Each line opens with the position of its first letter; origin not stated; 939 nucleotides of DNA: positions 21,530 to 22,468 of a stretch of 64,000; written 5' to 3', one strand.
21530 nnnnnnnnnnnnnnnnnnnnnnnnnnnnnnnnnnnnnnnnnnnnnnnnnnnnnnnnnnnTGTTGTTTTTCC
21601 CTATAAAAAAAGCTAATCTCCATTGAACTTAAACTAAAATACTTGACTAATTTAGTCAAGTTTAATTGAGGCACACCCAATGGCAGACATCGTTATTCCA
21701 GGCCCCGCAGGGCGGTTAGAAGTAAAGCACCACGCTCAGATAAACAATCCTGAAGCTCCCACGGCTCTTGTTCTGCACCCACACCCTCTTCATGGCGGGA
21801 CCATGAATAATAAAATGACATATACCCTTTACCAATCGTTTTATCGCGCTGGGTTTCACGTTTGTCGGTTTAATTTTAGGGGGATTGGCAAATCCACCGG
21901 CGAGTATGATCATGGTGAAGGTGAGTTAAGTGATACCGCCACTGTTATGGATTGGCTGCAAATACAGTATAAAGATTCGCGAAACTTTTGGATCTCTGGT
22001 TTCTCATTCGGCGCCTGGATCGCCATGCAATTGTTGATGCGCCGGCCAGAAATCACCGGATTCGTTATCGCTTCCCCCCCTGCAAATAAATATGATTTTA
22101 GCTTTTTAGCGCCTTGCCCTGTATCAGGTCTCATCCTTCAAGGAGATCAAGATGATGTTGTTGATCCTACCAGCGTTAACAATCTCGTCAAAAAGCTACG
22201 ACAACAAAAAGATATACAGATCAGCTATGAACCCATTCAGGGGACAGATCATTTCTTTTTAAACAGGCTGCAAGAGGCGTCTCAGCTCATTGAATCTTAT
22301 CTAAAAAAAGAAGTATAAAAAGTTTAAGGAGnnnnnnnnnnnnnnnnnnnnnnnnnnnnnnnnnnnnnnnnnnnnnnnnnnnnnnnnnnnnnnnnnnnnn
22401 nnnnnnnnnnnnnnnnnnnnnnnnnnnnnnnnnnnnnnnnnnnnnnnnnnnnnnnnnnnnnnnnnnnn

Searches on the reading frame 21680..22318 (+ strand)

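Call 52: search_protein_families(library=pfam, proteins=[window:21680-22318:+], max_evalue=0.0001)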
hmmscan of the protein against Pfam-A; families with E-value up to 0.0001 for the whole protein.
window:21680-22318:+ (212 aa): 7 families
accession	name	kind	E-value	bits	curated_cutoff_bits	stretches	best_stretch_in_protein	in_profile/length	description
PF02129.25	Peptidase_S15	-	9.2e-14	52.2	23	1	19-172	7-169/262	X-Pro dipeptidyl-peptidase (S15 family)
PF12146.15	Hydrolase_4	-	1.1e-13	51.5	27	1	37-134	10-110/239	Serine aminopeptidase, S33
PF00561.26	Abhydrolase_1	-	5e-13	49.7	25.8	1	37-139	6-108/245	alpha/beta hydrolase fold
PF00326.27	Peptidase_S9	-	4.3e-09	36.6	22.6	1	52-134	8-97/213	Prolyl oligopeptidase family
PF01738.24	DLH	-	7e-07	29.5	21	1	85-199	80-194/217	Dienelactone hydrolase family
PF20408.4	Abhydrolase_11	-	2.3e-06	27.9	27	1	39-198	12-172/193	Alpha/beta hydrolase domain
PF12697.13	Abhydrolase_6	-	6e-06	27.5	26.3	1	37-137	4-94/217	Alpha/beta hydrolase family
